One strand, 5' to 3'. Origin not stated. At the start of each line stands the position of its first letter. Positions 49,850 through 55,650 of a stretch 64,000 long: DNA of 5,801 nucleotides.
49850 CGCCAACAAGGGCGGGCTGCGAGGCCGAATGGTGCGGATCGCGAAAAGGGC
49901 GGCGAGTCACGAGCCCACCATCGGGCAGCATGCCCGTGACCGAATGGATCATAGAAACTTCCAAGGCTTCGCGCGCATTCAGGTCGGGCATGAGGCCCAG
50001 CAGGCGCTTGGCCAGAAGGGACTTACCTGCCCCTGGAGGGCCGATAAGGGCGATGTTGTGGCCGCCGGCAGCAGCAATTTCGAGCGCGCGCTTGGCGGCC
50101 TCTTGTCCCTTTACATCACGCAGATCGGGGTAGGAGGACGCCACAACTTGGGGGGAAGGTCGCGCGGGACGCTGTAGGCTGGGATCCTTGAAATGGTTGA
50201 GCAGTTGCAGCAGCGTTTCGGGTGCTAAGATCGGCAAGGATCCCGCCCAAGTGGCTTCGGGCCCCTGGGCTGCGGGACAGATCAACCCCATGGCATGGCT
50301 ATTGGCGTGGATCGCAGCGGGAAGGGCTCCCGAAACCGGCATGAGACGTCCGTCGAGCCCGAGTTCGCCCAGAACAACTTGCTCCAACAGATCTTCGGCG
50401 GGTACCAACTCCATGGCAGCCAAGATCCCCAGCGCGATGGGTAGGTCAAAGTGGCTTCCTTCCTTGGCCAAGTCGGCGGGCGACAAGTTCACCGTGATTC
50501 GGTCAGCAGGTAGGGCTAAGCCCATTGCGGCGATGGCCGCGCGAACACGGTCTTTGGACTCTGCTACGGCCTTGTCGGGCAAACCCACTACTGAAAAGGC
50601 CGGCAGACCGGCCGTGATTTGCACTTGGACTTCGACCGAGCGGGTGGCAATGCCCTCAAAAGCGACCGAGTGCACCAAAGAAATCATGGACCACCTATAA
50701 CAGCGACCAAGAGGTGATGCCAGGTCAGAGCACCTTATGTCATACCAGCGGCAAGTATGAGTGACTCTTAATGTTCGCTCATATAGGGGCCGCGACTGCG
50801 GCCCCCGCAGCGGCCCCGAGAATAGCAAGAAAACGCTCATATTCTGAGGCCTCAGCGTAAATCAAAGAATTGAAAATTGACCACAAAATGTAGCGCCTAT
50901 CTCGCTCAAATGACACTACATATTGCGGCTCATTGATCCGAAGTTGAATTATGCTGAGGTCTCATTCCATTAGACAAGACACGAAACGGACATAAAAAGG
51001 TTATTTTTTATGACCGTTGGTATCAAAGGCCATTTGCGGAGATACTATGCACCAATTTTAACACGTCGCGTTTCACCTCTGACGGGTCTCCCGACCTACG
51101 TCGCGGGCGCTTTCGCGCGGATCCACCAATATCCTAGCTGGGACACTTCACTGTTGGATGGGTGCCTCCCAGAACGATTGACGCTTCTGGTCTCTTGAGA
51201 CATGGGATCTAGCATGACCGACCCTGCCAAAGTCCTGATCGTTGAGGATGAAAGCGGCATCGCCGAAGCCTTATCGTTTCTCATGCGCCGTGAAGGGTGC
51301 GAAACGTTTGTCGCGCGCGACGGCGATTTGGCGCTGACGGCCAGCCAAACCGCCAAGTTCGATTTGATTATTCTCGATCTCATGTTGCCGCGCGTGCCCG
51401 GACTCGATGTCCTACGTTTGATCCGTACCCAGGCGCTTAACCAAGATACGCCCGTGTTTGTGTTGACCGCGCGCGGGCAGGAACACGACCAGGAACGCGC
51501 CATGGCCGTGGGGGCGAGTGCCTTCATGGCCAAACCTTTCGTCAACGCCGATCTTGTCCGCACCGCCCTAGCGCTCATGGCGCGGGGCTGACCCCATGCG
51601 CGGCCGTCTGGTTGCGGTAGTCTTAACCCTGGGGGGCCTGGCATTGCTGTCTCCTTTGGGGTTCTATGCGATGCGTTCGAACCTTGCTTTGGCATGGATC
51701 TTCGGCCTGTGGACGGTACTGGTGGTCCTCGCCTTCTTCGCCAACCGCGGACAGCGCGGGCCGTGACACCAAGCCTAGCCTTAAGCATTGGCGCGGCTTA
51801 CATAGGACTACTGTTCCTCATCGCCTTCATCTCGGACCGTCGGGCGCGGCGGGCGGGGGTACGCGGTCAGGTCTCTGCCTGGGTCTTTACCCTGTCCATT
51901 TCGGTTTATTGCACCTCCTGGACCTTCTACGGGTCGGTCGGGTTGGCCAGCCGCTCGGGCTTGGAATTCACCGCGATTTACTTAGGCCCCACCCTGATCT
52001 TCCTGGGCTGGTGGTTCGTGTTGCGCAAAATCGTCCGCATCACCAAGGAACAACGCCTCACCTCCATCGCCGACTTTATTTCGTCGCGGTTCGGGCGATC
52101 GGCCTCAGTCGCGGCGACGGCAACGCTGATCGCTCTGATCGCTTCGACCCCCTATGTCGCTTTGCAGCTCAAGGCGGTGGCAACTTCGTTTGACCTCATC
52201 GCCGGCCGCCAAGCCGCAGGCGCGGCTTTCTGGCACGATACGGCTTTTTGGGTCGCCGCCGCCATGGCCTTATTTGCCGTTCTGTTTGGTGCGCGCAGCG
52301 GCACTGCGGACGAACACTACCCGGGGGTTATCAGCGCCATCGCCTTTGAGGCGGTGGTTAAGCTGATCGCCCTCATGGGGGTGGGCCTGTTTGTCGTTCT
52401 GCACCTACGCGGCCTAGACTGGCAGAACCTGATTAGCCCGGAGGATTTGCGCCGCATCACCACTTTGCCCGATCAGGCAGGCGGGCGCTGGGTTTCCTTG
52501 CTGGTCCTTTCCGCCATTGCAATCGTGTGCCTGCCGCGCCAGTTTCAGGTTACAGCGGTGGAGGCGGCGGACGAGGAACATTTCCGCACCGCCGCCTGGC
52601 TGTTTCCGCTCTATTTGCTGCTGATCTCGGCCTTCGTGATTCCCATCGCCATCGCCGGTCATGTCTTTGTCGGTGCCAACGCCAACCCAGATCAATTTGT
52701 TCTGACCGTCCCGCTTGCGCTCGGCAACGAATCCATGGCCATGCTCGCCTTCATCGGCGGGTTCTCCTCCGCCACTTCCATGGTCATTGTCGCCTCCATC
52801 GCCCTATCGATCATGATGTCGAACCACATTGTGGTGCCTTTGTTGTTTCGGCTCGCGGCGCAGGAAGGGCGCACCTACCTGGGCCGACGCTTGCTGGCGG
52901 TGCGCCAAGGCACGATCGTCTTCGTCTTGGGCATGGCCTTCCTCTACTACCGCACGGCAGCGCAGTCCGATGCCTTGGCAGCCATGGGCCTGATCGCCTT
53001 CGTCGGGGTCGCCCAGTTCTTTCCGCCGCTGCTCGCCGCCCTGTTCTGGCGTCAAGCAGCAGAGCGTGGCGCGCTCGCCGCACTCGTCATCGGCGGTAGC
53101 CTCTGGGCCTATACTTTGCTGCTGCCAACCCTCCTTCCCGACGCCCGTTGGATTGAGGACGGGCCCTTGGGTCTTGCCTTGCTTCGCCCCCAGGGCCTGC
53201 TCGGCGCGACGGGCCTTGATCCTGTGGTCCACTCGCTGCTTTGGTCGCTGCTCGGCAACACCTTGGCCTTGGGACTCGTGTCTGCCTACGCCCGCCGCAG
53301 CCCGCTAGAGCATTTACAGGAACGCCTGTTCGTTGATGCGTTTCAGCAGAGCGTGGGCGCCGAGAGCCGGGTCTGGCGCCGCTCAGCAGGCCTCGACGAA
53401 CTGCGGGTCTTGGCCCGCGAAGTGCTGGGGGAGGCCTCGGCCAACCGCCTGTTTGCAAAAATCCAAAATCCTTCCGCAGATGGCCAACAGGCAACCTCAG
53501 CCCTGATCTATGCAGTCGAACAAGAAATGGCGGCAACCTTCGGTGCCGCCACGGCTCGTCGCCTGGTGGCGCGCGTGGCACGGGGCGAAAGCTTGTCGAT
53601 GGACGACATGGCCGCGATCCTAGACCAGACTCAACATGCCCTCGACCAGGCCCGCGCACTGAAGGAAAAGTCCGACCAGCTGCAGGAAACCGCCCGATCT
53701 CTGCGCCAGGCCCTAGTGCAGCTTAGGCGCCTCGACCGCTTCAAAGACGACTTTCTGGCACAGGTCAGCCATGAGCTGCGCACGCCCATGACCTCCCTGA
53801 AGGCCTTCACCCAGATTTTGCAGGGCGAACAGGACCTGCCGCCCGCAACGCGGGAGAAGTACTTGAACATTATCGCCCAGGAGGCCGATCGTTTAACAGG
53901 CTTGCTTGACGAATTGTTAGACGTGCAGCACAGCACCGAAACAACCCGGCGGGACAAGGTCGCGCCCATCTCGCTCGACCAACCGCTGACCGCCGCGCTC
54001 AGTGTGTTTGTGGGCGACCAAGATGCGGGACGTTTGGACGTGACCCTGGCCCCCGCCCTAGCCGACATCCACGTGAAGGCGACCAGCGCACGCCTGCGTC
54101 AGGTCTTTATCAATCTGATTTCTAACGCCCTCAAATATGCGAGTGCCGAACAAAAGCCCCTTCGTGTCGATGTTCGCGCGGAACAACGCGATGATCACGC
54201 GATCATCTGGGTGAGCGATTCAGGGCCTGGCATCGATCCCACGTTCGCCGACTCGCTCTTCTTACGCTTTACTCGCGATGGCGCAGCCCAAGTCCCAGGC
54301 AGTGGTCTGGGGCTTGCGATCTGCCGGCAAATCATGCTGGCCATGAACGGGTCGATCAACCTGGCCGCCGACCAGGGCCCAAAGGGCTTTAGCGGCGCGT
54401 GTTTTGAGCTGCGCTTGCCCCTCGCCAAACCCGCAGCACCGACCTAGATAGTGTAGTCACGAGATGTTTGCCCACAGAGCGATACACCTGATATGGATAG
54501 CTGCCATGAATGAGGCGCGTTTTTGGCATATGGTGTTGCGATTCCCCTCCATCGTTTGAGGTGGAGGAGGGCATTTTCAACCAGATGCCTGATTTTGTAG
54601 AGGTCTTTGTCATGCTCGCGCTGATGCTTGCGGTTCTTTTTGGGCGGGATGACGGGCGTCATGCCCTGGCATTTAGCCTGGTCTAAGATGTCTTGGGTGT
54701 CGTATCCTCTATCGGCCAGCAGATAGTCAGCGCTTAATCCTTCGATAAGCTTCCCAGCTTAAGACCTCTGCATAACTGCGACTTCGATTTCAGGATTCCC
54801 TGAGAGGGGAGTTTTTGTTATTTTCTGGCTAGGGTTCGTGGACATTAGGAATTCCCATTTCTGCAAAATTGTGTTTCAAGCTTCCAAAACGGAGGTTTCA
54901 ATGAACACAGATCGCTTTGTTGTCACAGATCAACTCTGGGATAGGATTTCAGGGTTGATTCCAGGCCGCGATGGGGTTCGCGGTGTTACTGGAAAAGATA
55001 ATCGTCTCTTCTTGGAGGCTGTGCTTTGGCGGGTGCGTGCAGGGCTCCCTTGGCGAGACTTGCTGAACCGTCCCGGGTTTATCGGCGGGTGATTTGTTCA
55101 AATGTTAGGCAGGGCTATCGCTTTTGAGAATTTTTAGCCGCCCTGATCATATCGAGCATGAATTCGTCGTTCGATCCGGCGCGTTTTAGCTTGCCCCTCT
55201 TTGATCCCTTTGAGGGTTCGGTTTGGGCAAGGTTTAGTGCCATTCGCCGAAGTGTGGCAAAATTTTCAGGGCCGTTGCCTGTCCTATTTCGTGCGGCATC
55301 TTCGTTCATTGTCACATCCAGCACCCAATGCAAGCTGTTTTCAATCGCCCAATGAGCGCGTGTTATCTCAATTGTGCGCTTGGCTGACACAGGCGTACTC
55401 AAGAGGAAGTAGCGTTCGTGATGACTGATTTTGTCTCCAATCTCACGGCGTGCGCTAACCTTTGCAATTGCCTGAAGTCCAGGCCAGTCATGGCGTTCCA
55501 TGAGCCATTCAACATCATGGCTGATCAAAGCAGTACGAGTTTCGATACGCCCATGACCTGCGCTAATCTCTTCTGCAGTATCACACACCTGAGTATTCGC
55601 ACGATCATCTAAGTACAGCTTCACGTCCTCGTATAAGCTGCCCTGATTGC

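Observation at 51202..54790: REC-only response regulator + 56-aa membrane protein + SSS-domain histidine kinase, with the kinase 3' end abutting IS debris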

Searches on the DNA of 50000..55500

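Call 89: search_rna_families(source=window, start=50000, end=55500, threshold=evalue, max_evalue=0.1)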
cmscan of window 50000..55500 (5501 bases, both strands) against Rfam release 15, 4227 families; matches with E-value up to 0.1: 0.
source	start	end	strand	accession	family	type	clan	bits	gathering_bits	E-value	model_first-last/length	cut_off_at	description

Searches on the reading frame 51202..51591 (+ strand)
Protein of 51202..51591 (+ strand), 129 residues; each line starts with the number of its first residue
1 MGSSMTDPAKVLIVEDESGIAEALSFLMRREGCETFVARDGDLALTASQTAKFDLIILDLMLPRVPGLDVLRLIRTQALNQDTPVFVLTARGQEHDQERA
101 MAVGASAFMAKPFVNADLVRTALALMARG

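Call 7: search_protein_families(library=pfam, proteins=[window:51202-51591:+], max_evalue=0.01)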
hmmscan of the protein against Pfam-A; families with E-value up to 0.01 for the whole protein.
window:51202-51591:+ (129 aa): 2 families
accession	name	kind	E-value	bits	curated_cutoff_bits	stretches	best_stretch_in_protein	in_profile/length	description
PF00072.30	Response_reg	-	2.9e-25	89.1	30.2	1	11-120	1-108/111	Response regulator receiver domain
PF23198.2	PDE8A_N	-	0.0012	19.2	29.6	1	7-103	8-106/147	PDE8A-like, N-terminal domain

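Call 8: search_protein_families(library=ncbifam, proteins=[window:51202-51591:+], max_evalue=0.01)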
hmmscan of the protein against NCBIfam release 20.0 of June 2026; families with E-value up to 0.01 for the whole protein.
window:51202-51591:+ (129 aa): 100 families (the best 25 are shown)
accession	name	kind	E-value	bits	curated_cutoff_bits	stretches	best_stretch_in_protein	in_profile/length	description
TIGR02154.1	PhoB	equivalog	2.4e-25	89.2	296.2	1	9-128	3-122/226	phosphate regulon transcriptional regulator PhoB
NF040534.1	resp_reg_YycF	equivalog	1.5e-22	80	340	1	10-124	2-113/231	response regulator YycF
NF008296.0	PRK11083.1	equivalog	1.6e-22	80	273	1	9-122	4-114/228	two-component system response regulator CreB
NF040689.1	MtrAB_MtrA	equivalog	3.5e-22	78.8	300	1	11-120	1-107/219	MtrAB system response regulator MtrA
NF007546.0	PRK10161.1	equivalog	5.7e-22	78.4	471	1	10-128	4-122/229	phosphate response regulator transcription factor PhoB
NF033120.0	vanR_FM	exception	2e-21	76.7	460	1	10-123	5-115/231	vancomycin resistance response regulator transcription factor, VanR-F/VanR-M family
NF008199.0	PRK10955.1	equivalog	1.5e-20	74.1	341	1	10-128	3-117/232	envelope stress response regulator transcription factor CpxR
NF053854.1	RespRegPhoBBctds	equivalog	2.4e-20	72.9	270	1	11-127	1-116/225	two-component system response regulator PhoB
NF045991.1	RespRegCtrARhodob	equivalog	5.8e-20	72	350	1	10-128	2-118/224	response regulator transcription factor CtrA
NF012227.0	AdeR_RR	equivalog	2e-19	70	340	1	9-128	12-128/239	efflux system response regulator transcription factor AdeR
NF033117.2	vanR_ACDEGLN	exception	1.2e-18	67.5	350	1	11-120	1-107/226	VanR-ABDEGLN family response regulator transcription factor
NF041733.1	resp_reg_CseB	equivalog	1.6e-18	66.9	350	1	10-126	2-115/228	two-component system response regulator CseB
NF007005.1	PRK09468.1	equivalog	2.5e-18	66.4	331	1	9-128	4-121/237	osmolarity response regulator transcription factor OmpR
NF007346.1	PRK09836.1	equivalog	5.8e-18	65.5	420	1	10-129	2-119/227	copper/silver response regulator transcription factor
TIGR01387.1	cztR_silR_copR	subfamily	6.2e-18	65.2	279.2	1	11-120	1-108/218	heavy metal response regulator transcription factor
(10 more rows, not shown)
